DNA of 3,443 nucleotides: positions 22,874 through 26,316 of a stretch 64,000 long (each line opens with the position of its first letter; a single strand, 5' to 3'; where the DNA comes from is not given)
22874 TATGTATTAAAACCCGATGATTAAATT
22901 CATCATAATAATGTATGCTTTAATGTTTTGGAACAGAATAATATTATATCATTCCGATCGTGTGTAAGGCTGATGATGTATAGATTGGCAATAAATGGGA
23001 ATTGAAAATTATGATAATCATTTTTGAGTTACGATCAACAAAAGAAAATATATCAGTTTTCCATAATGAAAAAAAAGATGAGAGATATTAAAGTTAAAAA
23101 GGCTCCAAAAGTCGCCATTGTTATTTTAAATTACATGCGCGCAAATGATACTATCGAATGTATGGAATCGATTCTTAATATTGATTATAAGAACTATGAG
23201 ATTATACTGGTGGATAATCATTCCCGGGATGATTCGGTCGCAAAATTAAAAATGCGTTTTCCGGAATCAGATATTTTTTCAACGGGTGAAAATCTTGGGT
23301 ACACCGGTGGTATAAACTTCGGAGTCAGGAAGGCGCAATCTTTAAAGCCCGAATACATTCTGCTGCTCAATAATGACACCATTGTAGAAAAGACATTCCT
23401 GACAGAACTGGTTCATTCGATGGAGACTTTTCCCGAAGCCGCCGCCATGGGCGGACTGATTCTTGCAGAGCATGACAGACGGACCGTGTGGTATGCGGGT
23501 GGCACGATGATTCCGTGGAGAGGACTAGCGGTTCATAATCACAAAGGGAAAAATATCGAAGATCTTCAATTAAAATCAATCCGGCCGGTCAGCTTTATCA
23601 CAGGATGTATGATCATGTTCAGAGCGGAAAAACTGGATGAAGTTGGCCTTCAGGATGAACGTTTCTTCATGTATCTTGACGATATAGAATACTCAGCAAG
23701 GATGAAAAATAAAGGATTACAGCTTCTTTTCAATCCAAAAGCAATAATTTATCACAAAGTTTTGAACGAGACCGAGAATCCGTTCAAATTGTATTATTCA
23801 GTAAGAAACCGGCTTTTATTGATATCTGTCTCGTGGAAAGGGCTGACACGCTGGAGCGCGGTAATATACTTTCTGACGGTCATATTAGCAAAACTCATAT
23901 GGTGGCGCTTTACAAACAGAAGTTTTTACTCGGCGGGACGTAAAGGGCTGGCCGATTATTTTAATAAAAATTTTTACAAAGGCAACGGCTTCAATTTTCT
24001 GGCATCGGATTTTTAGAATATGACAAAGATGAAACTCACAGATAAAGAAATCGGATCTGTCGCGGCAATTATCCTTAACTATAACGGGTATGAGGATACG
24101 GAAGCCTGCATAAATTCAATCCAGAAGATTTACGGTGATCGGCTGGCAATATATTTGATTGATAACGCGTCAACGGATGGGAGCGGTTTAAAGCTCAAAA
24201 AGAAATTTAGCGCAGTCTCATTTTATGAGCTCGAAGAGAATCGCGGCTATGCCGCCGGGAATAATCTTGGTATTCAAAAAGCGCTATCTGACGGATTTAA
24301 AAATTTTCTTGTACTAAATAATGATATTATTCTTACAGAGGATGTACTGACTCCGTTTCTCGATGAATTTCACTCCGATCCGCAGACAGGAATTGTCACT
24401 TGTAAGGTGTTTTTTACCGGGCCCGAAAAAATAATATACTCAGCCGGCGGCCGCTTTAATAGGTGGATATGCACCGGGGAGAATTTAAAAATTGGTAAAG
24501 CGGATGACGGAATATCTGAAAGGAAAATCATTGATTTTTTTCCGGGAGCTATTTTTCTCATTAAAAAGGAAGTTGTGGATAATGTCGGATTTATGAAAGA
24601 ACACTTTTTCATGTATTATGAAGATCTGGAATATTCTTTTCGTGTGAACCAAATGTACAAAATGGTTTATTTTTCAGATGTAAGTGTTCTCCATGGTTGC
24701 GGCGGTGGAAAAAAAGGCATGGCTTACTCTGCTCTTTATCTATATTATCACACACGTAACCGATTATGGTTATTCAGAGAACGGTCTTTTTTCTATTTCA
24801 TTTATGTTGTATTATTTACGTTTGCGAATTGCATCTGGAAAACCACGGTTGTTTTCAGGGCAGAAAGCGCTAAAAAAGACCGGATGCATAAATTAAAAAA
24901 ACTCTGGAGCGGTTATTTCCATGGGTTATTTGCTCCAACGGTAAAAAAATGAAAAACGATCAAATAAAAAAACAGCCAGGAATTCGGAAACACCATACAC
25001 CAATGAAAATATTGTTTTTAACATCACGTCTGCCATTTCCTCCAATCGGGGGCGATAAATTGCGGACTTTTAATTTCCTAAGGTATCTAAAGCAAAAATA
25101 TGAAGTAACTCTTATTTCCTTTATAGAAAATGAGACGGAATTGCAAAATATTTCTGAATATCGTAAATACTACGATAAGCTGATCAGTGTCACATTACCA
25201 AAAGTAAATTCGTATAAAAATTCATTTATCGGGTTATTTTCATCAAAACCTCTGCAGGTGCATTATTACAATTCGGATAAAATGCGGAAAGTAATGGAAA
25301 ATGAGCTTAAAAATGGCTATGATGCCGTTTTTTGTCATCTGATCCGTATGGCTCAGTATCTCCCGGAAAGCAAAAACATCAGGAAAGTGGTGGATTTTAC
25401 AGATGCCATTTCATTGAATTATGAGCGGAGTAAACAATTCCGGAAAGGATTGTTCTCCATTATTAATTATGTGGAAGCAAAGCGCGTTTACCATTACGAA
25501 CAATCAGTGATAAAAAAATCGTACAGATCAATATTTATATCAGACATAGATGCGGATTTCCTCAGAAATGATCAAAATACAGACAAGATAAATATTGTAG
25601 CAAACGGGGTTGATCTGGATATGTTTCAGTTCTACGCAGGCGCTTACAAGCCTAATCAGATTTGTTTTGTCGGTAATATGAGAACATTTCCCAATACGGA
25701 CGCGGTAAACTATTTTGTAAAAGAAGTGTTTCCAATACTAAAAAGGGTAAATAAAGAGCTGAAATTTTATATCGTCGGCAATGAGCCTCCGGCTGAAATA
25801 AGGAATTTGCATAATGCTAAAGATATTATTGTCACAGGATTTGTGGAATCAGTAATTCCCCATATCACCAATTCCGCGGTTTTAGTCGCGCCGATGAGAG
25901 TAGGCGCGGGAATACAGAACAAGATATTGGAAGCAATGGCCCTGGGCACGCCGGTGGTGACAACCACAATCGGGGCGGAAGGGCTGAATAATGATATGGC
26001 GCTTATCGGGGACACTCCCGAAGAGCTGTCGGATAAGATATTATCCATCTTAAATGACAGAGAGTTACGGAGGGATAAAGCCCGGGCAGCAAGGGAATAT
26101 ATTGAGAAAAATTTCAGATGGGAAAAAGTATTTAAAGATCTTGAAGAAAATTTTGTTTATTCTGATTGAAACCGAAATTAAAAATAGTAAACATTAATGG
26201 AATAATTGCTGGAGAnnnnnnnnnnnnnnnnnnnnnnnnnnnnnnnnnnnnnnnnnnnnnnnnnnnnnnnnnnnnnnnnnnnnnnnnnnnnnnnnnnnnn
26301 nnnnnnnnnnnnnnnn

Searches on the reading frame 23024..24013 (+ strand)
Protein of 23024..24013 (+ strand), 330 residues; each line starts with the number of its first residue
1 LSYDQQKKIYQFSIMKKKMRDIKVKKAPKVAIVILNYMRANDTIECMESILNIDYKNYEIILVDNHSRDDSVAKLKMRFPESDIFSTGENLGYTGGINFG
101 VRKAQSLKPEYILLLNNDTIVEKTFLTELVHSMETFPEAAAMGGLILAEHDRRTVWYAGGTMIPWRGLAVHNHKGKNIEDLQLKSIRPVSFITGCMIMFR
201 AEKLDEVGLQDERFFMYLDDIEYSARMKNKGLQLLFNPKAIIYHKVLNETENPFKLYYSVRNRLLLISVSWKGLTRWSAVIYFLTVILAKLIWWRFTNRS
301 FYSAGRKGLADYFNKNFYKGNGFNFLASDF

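Call 21: search_protein_families(library=pfam, proteins=[window:23024-24013:+], max_evalue=0.001)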
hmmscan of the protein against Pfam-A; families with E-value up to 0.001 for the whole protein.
window:23024-24013:+ (330 aa): 4 families
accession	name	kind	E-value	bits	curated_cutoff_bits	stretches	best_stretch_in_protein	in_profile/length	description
PF00535.33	Glycos_transf_2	-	7.6e-22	78.5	23.3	1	32-207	2-167/168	Glycosyl transferase family 2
PF13641.12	Glyco_tranf_2_3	-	9.8e-16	58.9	27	1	28-250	1-213/230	Glycosyltransferase like family 2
PF13632.12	Glyco_trans_2_3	-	9.7e-09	35.8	27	1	111-280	1-142/198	Glycosyl transferase family group 2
PF13506.12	Glyco_transf_21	-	0.0002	21.3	21.7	1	92-242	14-152/174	Glycosyl transferase family 21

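Call 48: search_protein_families(library=ncbifam, proteins=[window:23024-24013:+], max_evalue=0.00001)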
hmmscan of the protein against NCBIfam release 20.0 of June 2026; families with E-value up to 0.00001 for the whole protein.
window:23024-24013:+ (330 aa): 13 families
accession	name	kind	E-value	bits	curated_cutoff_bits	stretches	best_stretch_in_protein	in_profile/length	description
TIGR01556.1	rhamnosyltran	subfamily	2.2e-20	73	200.55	1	48-284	12-258/281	rhamnosyltransferase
TIGR03937.1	PgaC_IcaA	equivalog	1.4e-17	63.8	422.3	1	16-144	33-161/407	poly-beta-1,6-N-acetyl-D-glucosamine synthase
NF041875.1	EPS_EpsD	equivalog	8.9e-15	54.9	370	1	30-245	1-207/325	exopolysaccharide biosynthesis glycosyltransferase EpsD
TIGR03111.1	glyc2_xrt_Gpos1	hypoth_equivalog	1.2e-12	47.4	363.95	1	14-151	32-174/439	TIGR03111 family XrtG-associated glycosyltransferase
NF050113.1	gal_furan_GlfT1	equivalog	4.1e-12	46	330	1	31-234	2-196/290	galactofuranosyltransferase GlfT1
NF038299.1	EPS_HpsN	equivalog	1.4e-10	40.6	425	1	28-244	1-220/317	hormogonium polysaccharide biosynthesis glycosyltransferase HpsN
TIGR03965.1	mycofact_glyco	equivalog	1.5e-10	40.6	280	1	22-245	68-281/467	mycofactocin biosynthesis glycosyltransferase MftF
NF038302.1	EPS_HpsE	equivalog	1e-08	34.5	300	1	38-151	14-129/307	hormogonium polysaccharide biosynthesis glycosyltransferase HpsE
TIGR04242.1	nodulat_NodC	equivalog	8.4e-08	31.6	550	1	10-156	28-177/395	chitooligosaccharide synthase NodC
NF041394.1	GtaseAglG_Halo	equivalog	5.4e-07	29.2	440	1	29-249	2-220/304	glucosyl-dolichyl phosphate glucuronosyltransferase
TIGR03469.1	HpnB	hypoth_equivalog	5.7e-07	28.9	379.25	1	17-134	32-161/386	hopene-associated glycosyltransferase HpnB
NF050050.1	ProtGlycPglI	equivalog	7.1e-07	28.9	500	1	28-134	2-109/306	GalNAc(5)-diNAcBac-PP-undecaprenol beta-1,3-glucosyltransferase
NF007482.0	PRK10073.1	equivalog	9.1e-06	24.9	423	0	26-130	4-107/334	glycosyltransferase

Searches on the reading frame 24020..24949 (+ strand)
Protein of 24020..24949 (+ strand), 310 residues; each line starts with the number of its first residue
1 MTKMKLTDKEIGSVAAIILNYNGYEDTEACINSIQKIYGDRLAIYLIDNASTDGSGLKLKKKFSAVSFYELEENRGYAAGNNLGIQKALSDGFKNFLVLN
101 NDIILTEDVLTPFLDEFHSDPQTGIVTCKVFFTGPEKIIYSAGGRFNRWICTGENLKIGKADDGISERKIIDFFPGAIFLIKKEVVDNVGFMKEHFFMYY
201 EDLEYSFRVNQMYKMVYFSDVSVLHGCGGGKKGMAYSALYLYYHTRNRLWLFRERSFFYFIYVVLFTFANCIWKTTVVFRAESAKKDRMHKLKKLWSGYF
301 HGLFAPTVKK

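Call 21: search_protein_families(library=pfam, proteins=[window:24020-24949:+], max_evalue=0.001)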
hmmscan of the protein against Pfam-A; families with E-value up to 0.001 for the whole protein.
window:24020-24949:+ (310 aa): 1 family
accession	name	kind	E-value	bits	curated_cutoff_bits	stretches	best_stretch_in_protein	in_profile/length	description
PF00535.33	Glycos_transf_2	-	7.5e-16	59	23.3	1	17-189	3-167/168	Glycosyl transferase family 2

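Call 48: search_protein_families(library=ncbifam, proteins=[window:24020-24949:+], max_evalue=0.00001)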
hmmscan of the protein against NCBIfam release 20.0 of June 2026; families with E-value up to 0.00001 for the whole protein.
window:24020-24949:+ (310 aa): 3 families
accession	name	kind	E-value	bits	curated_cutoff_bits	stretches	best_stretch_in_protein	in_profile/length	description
TIGR01556.1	rhamnosyltran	subfamily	8e-22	77.7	200.55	1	26-300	6-279/281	rhamnosyltransferase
TIGR03937.1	PgaC_IcaA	equivalog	5.8e-08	32.1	422.3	1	5-128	38-161/407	poly-beta-1,6-N-acetyl-D-glucosamine synthase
NF041875.1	EPS_EpsD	equivalog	4.7e-06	26.2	370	1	17-226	4-207/325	exopolysaccharide biosynthesis glycosyltransferase EpsD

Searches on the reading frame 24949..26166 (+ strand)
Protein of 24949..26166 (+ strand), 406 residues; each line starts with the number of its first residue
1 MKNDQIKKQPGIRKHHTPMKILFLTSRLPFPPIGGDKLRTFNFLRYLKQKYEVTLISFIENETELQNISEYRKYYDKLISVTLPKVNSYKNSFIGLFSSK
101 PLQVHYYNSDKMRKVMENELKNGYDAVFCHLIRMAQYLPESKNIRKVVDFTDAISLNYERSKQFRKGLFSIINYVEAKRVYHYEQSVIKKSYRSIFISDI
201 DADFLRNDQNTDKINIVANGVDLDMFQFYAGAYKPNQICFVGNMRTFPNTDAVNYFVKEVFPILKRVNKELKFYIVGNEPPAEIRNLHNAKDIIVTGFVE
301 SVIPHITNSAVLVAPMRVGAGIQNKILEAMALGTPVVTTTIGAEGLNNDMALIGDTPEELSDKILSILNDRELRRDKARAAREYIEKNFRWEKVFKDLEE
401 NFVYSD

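Call 21: search_protein_families(library=pfam, proteins=[window:24949-26166:+], max_evalue=0.001)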
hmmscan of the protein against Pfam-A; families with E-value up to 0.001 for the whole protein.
window:24949-26166:+ (406 aa): 4 families
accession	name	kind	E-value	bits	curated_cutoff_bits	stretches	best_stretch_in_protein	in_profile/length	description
PF13692.12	Glyco_trans_1_4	-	9.4e-29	100.9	27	1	236-370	2-142/142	Glycosyl transferases group 1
PF00534.26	Glycos_transf_1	-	7.8e-14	52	26.4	1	234-383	14-171/172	Glycosyl transferases group 1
PF13524.12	Glyco_trans_1_2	-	1.3e-08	35.4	25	1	265-399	7-143/144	Glycosyl transferase-like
PF13439.12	Glyco_transf_4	-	0.00039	20.9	28.5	0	39-224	7-169/170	Glycosyltransferase Family 4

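Call 48: search_protein_families(library=ncbifam, proteins=[window:24949-26166:+], max_evalue=0.00001)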
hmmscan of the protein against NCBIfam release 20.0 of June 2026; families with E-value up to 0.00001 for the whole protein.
window:24949-26166:+ (406 aa): 7 families
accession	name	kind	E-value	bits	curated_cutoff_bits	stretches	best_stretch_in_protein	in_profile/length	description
TIGR03087.1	stp1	hypoth_equivalog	2.2e-88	297.1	316.65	1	21-400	1-392/397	TIGR03087 family PEP-CTERM/XrtA system glycosyltransferase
TIGR03088.1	stp2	hypoth_equivalog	3.2e-11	42.9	409.05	1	212-397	160-365/374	TIGR03088 family PEP-CTERM/XrtA system glycosyltransferase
TIGR04047.1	MSMEG_0565_glyc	hypoth_equivalog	7.3e-07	28.6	259.85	0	291-394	258-363/373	MSMEG_0565 family glycosyltransferase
NF053787.1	GlcN_PG_synth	equivalog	2.2e-06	26.8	480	1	326-402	278-356/361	N-acetylglucosaminyl phosphatidylglycerol synthase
NF041876.1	EPS_EpsE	equivalog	2.7e-06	26.9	400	1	306-392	293-383/389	exopolysaccharide biosynthesis GT4 family glycosyltransferase EpsE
TIGR04063.1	stp3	hypoth_equivalog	2.7e-06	26.5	442.05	1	199-396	167-386/397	TIGR04063 family PEP-CTERM/XrtA system glycosyltransferase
NF047684.1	TeichurnBiosyTuaC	equivalog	8.8e-06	24.9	550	0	257-402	234-386/391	teichuronic acid biosynthesis protein TuaC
